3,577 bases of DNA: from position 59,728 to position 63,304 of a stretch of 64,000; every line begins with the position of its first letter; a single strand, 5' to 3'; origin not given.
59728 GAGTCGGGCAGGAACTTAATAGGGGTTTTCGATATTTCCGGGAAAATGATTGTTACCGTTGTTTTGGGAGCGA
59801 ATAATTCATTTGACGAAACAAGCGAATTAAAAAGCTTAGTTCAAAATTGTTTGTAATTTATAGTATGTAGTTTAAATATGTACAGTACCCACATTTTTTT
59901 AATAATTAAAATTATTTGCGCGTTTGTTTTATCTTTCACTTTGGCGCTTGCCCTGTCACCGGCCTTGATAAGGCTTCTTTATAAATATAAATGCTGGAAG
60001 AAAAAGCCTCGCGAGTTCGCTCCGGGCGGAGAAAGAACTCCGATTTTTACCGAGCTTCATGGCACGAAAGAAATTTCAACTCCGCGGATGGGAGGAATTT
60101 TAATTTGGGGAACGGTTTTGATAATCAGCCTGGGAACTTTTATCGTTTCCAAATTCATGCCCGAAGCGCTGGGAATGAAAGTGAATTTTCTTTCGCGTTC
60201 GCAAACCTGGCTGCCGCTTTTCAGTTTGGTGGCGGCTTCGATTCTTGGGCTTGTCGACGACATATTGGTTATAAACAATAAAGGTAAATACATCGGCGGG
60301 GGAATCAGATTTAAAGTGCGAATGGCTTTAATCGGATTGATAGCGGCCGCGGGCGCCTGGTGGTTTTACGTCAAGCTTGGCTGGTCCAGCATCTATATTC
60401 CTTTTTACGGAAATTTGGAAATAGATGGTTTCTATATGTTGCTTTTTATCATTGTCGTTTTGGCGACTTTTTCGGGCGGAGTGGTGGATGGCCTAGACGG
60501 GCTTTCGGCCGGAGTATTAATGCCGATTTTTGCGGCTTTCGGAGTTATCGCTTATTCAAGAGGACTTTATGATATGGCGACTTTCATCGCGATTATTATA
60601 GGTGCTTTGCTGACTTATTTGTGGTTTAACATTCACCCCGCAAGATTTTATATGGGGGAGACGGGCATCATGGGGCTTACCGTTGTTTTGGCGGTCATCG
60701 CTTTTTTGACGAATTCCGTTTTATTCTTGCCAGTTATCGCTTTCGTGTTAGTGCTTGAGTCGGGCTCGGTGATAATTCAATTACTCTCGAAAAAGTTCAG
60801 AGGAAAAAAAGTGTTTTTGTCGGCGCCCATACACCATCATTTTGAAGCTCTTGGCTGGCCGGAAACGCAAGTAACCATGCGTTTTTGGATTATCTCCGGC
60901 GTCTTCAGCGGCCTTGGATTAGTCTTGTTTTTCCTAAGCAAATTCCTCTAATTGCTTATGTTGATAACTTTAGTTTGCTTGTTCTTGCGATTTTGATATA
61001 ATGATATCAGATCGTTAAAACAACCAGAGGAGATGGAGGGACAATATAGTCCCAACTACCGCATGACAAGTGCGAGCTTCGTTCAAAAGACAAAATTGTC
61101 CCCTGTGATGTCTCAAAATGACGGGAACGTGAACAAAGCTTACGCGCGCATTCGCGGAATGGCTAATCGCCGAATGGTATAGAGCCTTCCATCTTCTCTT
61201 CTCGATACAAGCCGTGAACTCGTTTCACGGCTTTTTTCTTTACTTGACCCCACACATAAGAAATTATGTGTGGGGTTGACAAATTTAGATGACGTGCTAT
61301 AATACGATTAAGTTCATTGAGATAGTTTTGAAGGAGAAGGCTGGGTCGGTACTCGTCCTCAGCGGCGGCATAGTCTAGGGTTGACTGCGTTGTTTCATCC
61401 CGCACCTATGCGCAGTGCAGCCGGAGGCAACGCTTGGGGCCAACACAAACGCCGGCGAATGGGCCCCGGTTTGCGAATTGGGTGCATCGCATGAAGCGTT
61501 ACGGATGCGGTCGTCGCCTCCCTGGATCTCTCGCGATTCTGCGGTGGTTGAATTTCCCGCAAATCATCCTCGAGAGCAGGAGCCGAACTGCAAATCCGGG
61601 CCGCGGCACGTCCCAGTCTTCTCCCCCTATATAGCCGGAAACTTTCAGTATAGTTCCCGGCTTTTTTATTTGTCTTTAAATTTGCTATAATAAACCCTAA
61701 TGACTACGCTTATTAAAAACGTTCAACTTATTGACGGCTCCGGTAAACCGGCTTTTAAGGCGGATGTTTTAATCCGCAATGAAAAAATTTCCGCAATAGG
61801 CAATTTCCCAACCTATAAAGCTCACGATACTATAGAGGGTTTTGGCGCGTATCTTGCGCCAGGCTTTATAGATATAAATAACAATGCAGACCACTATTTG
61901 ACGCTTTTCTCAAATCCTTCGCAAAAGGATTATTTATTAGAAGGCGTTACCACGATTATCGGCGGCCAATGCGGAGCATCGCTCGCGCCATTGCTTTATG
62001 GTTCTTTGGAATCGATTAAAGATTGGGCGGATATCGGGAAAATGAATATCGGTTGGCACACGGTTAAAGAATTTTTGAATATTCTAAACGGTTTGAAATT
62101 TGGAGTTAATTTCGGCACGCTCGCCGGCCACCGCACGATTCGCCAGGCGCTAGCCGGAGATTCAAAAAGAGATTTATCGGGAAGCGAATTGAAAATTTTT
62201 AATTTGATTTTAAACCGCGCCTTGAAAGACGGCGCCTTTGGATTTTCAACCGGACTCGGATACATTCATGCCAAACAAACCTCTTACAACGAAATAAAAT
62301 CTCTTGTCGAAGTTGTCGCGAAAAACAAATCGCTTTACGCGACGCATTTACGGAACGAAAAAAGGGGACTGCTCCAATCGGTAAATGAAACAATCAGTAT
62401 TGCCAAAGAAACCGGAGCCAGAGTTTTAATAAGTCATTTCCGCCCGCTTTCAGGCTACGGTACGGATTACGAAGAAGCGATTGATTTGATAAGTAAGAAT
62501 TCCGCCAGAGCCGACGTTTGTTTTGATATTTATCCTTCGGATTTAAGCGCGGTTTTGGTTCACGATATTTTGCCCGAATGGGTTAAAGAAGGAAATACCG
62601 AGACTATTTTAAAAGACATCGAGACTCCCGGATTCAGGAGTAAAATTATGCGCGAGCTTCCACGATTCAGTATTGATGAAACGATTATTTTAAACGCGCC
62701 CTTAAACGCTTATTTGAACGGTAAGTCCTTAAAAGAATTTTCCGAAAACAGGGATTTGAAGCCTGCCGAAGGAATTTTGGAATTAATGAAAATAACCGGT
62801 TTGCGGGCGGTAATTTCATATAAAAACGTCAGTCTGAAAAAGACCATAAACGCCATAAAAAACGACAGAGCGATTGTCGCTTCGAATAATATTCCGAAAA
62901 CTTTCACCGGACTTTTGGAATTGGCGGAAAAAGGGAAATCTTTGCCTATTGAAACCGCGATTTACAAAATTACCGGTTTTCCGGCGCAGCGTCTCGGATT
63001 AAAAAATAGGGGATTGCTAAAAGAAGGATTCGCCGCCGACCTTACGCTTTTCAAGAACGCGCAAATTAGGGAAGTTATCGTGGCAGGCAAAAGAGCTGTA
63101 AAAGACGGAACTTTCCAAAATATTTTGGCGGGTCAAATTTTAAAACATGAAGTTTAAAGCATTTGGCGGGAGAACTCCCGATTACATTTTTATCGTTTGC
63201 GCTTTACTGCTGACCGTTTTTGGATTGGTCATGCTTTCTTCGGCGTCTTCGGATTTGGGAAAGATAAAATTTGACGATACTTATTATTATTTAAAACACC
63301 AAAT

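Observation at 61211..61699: GC-rich (~56%) structured element with operator-like 12-bp palindrome, consensus promoter and intrinsic terminator upstream of an amidohydrolase gene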

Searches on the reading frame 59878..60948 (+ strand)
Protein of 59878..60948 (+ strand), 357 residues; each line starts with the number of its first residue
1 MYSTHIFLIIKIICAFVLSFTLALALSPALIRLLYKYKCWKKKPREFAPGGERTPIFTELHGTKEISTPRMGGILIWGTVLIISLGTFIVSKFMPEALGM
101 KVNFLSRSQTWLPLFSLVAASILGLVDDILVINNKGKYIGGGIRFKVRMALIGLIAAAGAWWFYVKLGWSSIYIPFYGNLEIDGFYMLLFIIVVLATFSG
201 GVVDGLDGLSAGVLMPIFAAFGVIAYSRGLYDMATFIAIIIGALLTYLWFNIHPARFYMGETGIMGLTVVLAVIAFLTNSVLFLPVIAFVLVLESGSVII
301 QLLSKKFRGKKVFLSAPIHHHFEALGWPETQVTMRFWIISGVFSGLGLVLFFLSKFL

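Call 11: find_related_loci(query=window:59878-60948:+, collection=genome_contigs, flank=4000)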
Query window:59878-60948:+ (357 aa) in genome_contigs; peptide patterns used: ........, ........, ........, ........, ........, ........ (x = any residue, [..] = any of these).
353 stretches matched a pattern; 338 encode a relative of the query (tblastn E <= 1e-3); the best 80 are kept; 80 distinct loci.
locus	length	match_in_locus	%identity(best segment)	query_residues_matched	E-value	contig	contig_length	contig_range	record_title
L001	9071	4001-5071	88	1-357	0e+0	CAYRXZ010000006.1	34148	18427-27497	MAG TPA_asm: uncultured Candidatus Saccharibacteria bacterium isolate SRP178699_co1_226 genome assembly, contig: NODE_12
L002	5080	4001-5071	80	1-357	0e+0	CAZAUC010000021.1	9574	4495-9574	MAG TPA_asm: uncultured Candidatus Saccharibacteria bacterium isolate SRP214966_co6_158 genome assembly, contig: NODE_49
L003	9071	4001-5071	79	1-357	0e+0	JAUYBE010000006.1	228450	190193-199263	MAG: bacterium isolate C19_maxbin.019_sub C19_k141_78299, whole genome shotgun sequence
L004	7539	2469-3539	78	1-357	0e+0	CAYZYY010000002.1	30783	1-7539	MAG TPA_asm: uncultured Candidatus Saccharibacteria bacterium isolate binchicken_co129_17 genome assembly, contig: NODE_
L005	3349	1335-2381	77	1-349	0e+0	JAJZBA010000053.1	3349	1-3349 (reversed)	MAG: bacterium isolate HSP1.bin6 NODE_18744_length_3349_cov_2.878026, whole genome shotgun sequence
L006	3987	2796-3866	77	1-357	0e+0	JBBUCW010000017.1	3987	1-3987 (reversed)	MAG: Patescibacteria group bacterium isolate H51-bin166_1 H51_bin166_1_000000000017, whole genome shotgun sequence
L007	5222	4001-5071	79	1-357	0e+0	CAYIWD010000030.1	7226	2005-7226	MAG TPA_asm: uncultured Candidatus Saccharibacteria bacterium isolate ERP119705_co3_600 genome assembly, contig: NODE_13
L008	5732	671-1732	77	1-354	0e+0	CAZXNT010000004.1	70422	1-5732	MAG TPA_asm: uncultured Candidatus Saccharibacteria bacterium isolate SRP302447_co2_43 genome assembly, contig: NODE_119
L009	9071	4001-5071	76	1-357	0e+0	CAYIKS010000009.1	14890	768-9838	MAG TPA_asm: uncultured Candidatus Saccharibacteria bacterium isolate ERP119705_co20_486 genome assembly, contig: NODE_4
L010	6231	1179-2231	77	1-351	0e+0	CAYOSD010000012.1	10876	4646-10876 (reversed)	MAG TPA_asm: uncultured Candidatus Saccharibacteria bacterium isolate SRP118108_co5_4 genome assembly, contig: NODE_6656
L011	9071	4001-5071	76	1-357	7e-177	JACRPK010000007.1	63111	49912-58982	MAG: Candidatus Wolfebacteria bacterium isolate NC_groundwater_1985_Pr3_S-0.2um_36_7 scaffold_298274, whole genome shotg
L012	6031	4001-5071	71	1-357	3e-175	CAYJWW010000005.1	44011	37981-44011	MAG TPA_asm: uncultured Candidatus Saccharibacteria bacterium isolate ERP125453_co1_514 genome assembly, contig: NODE_62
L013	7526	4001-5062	73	1-354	2e-172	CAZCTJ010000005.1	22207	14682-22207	MAG TPA_asm: uncultured Candidatus Saccharibacteria bacterium isolate SRP050083_co1_447 genome assembly, contig: NODE_89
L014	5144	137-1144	76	16-351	3e-173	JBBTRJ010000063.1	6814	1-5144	MAG: Patescibacteria group bacterium isolate H52-bin123_1 H52_bin123_1_000000000063, whole genome shotgun sequence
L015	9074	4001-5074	73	1-357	3e-172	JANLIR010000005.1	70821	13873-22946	MAG: Candidatus Wolfebacteria bacterium isolate S40-20 k99_370412, whole genome shotgun sequence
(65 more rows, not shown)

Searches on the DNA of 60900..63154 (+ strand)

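Call 4: search_rna_families(source=window, start=60900, end=61760, threshold=evalue, max_evalue=10, show_alignments=4)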
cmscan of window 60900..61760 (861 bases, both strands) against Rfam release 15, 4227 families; matches with E-value up to 10: 4.
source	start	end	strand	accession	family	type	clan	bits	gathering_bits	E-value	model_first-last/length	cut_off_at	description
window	60903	61013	-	RF01932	bxd_4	Gene; lncRNA;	-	16.7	40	2.5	1-106/106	no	Bithoraxoid conserved region 4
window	61219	61350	+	RF01005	MIR530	Gene; miRNA;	-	16.3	85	3.6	1-172/172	no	MIR530 microRNA precursor family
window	61179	61275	-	RF02875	AS-pc01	Gene; antisense;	-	15.9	79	5.7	1-99/99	no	Antisense to pHK01_035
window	61165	61287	-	RF01639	ceN49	Gene; snRNA; snoRNA; HACA-box;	-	12.8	65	9.7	1-134/134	no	Caenorhabditis snoRNA ceN49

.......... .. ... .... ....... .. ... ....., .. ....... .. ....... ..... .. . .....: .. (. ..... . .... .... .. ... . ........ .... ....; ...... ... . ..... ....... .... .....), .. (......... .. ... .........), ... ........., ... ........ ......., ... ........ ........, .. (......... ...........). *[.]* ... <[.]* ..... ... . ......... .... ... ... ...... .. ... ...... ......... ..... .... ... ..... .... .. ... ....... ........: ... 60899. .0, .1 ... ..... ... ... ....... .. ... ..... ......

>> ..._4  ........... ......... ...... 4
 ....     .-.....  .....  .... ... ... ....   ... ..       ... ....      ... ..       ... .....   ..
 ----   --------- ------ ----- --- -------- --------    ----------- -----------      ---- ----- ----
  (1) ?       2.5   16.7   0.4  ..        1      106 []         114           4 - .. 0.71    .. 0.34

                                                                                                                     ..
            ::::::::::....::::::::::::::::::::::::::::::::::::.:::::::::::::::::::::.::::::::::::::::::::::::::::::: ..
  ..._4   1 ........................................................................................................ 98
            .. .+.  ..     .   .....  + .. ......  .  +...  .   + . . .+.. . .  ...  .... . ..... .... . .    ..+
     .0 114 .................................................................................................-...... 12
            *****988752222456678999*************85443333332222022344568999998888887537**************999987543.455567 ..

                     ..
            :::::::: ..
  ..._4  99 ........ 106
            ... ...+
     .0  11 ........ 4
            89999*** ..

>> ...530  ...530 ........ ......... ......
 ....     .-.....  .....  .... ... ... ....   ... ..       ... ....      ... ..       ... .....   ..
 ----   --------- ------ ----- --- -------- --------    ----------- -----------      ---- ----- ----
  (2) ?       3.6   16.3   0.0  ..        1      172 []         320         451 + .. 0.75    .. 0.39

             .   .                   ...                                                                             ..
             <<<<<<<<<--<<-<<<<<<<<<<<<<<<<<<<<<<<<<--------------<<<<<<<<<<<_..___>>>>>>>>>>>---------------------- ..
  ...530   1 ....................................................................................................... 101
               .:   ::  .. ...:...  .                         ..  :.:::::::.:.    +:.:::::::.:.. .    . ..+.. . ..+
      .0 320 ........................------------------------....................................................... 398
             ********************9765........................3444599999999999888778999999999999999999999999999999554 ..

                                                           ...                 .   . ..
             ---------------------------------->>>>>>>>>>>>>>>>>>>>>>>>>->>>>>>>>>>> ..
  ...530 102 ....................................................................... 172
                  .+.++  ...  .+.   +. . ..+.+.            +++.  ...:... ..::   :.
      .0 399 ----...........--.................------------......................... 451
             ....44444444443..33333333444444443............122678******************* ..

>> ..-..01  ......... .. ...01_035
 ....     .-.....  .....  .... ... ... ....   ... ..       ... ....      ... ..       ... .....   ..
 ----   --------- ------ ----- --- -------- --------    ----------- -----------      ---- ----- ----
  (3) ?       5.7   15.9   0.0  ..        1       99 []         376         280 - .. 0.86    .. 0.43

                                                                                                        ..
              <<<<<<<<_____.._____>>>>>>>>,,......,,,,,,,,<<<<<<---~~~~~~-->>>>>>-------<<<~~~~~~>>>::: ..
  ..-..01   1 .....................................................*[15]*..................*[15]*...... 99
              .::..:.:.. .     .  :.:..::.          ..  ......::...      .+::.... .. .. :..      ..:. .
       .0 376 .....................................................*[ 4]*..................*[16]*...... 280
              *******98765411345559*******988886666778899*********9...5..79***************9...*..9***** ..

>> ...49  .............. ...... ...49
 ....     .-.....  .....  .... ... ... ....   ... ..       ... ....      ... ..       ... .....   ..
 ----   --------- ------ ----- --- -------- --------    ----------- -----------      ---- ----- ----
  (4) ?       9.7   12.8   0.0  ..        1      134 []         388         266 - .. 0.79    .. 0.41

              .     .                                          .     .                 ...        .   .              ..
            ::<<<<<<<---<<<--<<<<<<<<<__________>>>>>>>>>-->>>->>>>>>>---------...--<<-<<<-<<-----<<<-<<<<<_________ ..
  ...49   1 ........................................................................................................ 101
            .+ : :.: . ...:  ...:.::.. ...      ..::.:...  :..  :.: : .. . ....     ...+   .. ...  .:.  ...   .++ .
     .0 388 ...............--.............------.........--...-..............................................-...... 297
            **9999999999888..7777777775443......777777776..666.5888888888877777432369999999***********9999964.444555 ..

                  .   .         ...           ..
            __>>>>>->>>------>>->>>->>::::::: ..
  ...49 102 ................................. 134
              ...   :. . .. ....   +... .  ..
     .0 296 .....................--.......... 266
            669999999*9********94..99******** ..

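Call 25: search_dna_similar(query=window:61240-61700:+, collection=phages, mode=distant, max_evalue=0.01)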
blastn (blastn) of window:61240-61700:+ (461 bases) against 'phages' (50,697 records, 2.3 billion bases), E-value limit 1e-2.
No match.

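Call 26: search_dna_similar(query=window:61240-61700:+, collection=plasmids, mode=distant, max_evalue=0.01)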
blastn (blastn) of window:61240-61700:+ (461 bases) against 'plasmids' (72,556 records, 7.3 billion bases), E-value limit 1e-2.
No match.
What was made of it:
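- Tried and rejected: blastn 'distant' against phages and plasmids: no match (calls 25, 26).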

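Call 59: search_rna_families(source=L089, start=120, end=330, threshold=evalue, max_evalue=10)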
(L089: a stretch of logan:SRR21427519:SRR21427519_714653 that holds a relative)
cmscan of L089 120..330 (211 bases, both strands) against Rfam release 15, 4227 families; matches with E-value up to 10: 12.
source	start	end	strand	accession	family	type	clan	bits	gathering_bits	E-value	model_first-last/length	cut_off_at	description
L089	120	306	+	RF00124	IS102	Gene; sRNA;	-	17.1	46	0.66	43-206/206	5'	IS102 RNA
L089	240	301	+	RF00111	SdsR_RyeB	Gene; sRNA;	CL00105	15.4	38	2.3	1-100/100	no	SdsR_RyeB RNA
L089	156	262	-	RF03846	mir-4861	Gene; miRNA;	-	14.5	100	2.3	1-94/94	no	mir-4861 microRNA precursor family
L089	221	301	-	RF01228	snoR111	Gene; snRNA; snoRNA; HACA-box;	-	13.9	38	5.4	1-128/128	no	Small nucleolar RNA snoR111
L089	127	242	+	RF00350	snoZ152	Gene; snRNA; snoRNA; CD-box;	-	13.9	50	7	1-109/109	no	Small nucleolar RNA Z152/R70/R12/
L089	241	281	+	RF01558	TB9Cs4H2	Gene; snRNA; snoRNA; HACA-box;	-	13.8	50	4.9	1-71/71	no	Trypanosomatid snoRNA TB9Cs4H2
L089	242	310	+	RF00519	suhB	Gene; sRNA;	CL00108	12.8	41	2.7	1-77/77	no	Makes More Granules Regulator RNA (mmgR)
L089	160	303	-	RF00516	ylbH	Cis-reg; leader;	-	12.6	50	1.6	1-122/122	no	ylbH leader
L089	120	208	+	RF00028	Intron_gpI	Intron;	-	12.5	50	0.56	154-253/253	5'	Group I catalytic intron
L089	129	330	+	RF03533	SQ1002_RNA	Gene; sRNA;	-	12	128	2.1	1-132/237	3'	Clostridioides difficile sRNA SQ1002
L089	240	302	+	RF02651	SorY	Gene; sRNA;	-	11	111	7.1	1-83/83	no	Singlet oxygen resistance RNA Y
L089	120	302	+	RF01460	rliH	Gene; sRNA;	-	8.3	100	2.8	285-429/429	5'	Listeria sRNA rliH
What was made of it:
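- Tried and rejected: The neighbour's orthologue in L089 gave only noise (call 59).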

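Call 60: search_rna_families(source=window, start=61300, end=61680, threshold=evalue, max_evalue=10)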
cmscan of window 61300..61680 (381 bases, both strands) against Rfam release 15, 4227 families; matches with E-value up to 10: 0.
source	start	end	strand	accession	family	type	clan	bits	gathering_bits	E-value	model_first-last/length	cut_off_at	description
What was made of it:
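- On Group I intron / intron-bearing tRNA of Patescibacteria: No RF00028 hit at E<=10 (call 60).
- No Rfam aptamer matches, even at E<=10 (calls 4, 60). Zero Rfam hits at E<=10 on the 381-nt interval (call 60) and none real on 861 nt (call 4).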

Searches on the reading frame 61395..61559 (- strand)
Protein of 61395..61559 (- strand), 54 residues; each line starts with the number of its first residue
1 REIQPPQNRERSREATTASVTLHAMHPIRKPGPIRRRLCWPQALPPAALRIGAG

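Call 24: search_protein_families(library=pfam, proteins=[window:61395-61559:-], max_evalue=0.01)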
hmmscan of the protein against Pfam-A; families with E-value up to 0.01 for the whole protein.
window:61395-61559:- (54 aa): 0 families
